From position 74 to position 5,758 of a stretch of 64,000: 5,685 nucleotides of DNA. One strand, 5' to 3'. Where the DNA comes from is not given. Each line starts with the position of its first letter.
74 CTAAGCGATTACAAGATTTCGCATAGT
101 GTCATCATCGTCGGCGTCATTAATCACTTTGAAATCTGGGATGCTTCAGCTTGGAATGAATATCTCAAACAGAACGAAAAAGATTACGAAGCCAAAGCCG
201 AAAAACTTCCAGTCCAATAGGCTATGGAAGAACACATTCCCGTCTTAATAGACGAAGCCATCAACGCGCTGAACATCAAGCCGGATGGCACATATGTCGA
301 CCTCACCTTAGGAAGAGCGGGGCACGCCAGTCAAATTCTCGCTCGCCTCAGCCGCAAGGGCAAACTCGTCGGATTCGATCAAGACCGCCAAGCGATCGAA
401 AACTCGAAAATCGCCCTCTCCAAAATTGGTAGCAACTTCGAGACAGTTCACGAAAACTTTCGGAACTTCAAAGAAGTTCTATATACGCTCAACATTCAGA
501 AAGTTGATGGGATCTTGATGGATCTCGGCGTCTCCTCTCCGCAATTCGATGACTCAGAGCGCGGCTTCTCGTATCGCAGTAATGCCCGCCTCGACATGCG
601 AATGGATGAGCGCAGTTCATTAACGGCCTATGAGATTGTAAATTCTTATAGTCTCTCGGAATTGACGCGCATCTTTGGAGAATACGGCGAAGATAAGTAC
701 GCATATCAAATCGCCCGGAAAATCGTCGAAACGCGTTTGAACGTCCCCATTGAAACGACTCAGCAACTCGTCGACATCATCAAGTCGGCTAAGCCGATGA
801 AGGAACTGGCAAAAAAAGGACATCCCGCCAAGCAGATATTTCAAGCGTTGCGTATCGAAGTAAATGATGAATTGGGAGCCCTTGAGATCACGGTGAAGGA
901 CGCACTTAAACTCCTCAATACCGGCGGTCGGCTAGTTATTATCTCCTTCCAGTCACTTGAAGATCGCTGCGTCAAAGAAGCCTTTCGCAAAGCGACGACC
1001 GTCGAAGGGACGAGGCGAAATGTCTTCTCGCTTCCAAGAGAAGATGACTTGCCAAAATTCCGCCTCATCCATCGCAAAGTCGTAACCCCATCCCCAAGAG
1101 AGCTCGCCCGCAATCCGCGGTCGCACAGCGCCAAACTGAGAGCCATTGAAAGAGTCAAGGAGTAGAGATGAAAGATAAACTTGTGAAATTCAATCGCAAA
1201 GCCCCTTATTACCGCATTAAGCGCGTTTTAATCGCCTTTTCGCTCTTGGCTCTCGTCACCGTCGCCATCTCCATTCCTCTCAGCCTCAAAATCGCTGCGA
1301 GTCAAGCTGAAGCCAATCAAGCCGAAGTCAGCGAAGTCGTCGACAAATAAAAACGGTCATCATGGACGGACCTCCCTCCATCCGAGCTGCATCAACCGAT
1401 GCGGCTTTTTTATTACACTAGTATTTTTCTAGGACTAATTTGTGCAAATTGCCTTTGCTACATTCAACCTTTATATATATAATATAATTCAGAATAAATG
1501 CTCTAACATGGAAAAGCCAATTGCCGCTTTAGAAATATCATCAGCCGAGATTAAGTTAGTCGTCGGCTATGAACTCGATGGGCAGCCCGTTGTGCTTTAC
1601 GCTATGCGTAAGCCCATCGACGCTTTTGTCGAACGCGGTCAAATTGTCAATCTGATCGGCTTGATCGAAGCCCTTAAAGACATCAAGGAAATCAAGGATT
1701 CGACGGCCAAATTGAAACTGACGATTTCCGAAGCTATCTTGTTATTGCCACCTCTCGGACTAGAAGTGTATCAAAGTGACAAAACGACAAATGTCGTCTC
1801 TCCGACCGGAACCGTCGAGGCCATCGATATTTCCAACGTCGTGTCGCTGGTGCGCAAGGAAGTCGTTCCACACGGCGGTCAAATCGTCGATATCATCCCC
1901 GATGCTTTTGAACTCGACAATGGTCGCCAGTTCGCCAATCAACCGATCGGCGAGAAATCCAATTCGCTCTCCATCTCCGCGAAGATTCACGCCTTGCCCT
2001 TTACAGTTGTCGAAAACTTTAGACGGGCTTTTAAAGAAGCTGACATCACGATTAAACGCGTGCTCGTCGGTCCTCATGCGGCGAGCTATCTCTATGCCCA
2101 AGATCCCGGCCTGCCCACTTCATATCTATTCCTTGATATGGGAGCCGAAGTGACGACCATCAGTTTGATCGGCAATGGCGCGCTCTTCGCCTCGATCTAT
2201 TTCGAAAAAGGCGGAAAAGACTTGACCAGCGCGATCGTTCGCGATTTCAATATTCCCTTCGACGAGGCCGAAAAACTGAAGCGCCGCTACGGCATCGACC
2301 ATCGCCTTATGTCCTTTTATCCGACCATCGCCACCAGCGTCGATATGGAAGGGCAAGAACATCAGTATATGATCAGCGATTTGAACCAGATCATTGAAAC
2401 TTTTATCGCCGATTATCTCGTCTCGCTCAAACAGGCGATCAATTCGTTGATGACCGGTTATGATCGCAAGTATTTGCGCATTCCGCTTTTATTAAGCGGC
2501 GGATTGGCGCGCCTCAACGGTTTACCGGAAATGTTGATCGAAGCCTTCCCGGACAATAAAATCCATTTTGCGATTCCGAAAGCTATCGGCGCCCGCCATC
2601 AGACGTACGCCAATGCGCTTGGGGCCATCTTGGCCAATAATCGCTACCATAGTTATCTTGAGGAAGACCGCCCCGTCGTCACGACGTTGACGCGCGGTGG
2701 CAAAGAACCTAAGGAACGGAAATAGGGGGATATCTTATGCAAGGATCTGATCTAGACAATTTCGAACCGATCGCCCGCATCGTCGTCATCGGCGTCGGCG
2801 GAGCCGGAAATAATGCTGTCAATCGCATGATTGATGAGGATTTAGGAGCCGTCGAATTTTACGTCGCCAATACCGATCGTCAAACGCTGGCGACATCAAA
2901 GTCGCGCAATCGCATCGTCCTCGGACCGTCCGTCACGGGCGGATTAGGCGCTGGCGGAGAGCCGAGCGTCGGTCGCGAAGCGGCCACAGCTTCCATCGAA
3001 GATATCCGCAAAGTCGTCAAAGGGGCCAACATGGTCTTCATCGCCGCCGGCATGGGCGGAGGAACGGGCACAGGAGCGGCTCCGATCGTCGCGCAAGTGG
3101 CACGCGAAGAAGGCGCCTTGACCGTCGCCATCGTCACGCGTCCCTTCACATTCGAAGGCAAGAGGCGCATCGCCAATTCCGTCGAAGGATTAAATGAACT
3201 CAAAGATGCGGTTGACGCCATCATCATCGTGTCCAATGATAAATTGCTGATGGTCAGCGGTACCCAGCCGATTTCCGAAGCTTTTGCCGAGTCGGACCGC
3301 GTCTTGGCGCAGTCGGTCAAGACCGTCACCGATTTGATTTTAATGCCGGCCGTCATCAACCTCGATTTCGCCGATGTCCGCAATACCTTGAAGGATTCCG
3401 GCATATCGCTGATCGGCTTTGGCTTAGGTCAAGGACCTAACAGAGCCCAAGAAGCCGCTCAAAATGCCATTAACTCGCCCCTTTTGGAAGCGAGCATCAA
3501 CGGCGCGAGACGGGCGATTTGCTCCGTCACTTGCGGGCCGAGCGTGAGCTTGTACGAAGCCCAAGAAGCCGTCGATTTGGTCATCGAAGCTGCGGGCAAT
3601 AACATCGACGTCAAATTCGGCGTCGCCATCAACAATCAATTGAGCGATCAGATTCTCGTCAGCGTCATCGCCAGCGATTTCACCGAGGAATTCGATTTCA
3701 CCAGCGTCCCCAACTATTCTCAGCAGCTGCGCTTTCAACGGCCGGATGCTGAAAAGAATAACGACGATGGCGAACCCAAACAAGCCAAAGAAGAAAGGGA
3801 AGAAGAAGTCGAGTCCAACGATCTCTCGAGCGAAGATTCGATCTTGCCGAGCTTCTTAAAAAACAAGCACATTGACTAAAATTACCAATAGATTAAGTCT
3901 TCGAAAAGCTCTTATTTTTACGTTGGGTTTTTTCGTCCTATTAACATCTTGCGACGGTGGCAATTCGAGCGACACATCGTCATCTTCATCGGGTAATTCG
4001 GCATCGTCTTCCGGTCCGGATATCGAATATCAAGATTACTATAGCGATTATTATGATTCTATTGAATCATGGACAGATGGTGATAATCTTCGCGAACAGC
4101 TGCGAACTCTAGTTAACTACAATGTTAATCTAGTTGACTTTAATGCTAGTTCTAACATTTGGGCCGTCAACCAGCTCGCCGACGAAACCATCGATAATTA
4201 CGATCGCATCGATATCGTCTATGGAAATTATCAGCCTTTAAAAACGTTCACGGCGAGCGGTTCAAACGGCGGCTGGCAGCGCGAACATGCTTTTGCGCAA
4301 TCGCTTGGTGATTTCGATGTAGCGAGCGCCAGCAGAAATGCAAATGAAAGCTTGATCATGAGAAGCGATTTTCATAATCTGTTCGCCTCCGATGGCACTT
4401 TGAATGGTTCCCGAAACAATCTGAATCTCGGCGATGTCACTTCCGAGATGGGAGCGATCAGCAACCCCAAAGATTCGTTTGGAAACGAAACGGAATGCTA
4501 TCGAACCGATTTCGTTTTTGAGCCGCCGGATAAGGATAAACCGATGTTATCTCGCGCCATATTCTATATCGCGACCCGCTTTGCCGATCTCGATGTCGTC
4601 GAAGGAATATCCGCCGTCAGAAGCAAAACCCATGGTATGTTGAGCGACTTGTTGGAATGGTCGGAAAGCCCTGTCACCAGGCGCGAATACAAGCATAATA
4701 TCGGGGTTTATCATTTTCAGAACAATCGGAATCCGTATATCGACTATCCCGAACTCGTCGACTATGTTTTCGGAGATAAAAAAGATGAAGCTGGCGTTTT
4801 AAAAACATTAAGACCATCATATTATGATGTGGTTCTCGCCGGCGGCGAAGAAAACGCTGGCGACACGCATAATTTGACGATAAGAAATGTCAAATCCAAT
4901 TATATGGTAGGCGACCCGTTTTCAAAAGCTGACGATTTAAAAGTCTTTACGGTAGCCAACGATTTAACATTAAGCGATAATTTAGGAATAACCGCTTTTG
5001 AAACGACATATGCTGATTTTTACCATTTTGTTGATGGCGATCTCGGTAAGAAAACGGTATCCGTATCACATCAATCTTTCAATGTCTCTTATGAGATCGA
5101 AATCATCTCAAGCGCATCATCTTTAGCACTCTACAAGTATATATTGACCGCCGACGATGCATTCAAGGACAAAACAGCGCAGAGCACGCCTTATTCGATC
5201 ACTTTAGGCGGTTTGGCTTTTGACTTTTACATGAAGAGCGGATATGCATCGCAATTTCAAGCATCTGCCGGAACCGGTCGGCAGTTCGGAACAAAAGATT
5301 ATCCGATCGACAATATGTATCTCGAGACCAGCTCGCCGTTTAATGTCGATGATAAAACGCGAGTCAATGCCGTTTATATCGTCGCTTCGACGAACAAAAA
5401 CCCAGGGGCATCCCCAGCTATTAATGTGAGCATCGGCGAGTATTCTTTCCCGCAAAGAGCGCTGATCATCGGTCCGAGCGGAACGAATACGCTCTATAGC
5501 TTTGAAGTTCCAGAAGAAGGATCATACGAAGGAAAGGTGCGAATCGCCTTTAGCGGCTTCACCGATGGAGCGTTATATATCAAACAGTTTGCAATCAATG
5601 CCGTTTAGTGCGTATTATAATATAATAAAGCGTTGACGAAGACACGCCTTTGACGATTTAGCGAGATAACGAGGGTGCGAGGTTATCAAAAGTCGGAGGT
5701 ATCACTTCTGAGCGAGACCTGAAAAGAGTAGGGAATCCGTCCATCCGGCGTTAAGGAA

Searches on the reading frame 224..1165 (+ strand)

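Call 33: search_protein_families(library=pfam, proteins=[window:224-1165:+], max_evalue=0.001)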
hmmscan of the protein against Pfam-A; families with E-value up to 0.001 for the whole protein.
window:224-1165:+ (313 aa): 3 families
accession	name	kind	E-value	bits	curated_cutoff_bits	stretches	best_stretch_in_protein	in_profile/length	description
PF01795.25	Methyltransf_5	-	1.7e-116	389.5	27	1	3-310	3-308/309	MraW methylase family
PF13847.12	Methyltransf_31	-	1.1e-05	25.6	27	0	32-99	14-80/145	Methyltransferase domain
PF05175.20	MTS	-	0.00012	22.2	23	0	15-79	26-90/170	Methyltransferase small domain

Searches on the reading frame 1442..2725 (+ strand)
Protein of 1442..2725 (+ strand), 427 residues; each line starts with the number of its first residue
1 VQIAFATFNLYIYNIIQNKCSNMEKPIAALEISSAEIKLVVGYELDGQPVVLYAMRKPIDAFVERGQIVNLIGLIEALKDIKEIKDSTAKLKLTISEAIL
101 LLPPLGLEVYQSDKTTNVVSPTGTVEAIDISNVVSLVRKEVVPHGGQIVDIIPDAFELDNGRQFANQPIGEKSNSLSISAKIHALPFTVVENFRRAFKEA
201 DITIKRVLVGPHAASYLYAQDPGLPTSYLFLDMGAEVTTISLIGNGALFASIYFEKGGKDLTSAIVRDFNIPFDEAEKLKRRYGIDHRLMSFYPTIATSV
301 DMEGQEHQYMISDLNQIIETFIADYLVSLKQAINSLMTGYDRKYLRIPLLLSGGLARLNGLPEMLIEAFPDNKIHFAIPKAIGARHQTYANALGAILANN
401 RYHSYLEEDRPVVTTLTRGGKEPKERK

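Call 33: search_protein_families(library=pfam, proteins=[window:1442-2725:+], max_evalue=0.001)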
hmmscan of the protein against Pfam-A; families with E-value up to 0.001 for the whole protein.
window:1442-2725:+ (427 aa): 3 families
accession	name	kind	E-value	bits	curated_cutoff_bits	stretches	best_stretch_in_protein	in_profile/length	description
PF14450.12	FtsA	-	2.4e-12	47.8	31.8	1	231-394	3-127/127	Cell division protein FtsA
PF11104.14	PilM_2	-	1.9e-06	27.5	27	1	228-283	182-237/340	Type IV pilus assembly protein PilM;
PF02491.25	SHS2_FTSA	-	8.3e-06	26.5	25.4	1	108-181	5-76/79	SHS2 domain inserted in FTSA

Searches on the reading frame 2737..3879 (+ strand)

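Call 33: search_protein_families(library=pfam, proteins=[window:2737-3879:+], max_evalue=0.001)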
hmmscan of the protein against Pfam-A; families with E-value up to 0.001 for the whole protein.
window:2737-3879:+ (380 aa): 3 families
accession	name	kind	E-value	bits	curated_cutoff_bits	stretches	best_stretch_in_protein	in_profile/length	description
PF00091.31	Tubulin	-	5.1e-51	174.1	33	1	14-173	1-188/190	Tubulin/FtsZ family, GTPase domain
PF12327.13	FtsZ_C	-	2.1e-22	79.6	27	1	222-315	1-94/95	FtsZ family, C-terminal domain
PF13809.12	Tubulin_2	-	0.00073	19.3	27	0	71-157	116-233/356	Tubulin like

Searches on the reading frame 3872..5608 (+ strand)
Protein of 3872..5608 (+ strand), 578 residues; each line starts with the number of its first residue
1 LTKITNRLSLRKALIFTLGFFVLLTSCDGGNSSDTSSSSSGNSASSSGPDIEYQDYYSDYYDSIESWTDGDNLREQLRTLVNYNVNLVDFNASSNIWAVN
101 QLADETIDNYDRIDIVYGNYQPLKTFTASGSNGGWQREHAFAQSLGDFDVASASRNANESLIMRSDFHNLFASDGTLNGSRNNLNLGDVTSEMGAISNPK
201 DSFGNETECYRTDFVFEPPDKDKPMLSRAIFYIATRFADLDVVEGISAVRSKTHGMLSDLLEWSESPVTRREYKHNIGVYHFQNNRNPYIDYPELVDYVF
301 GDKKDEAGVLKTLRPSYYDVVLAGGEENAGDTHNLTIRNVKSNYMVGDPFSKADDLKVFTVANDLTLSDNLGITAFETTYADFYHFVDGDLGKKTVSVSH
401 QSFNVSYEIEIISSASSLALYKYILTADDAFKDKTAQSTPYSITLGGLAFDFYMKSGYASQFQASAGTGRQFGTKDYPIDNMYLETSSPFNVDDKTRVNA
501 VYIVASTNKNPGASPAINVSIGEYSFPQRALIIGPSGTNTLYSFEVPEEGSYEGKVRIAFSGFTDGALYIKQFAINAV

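Call 33: search_protein_families(library=pfam, proteins=[window:3872-5608:+], max_evalue=0.001)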
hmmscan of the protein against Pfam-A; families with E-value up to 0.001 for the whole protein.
window:3872-5608:+ (578 aa): 1 family
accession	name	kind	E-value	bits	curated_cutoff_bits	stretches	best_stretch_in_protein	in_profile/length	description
PF04231.19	Endonuclease_1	-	1.4e-25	90.9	25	1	72-294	4-235/235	Endonuclease I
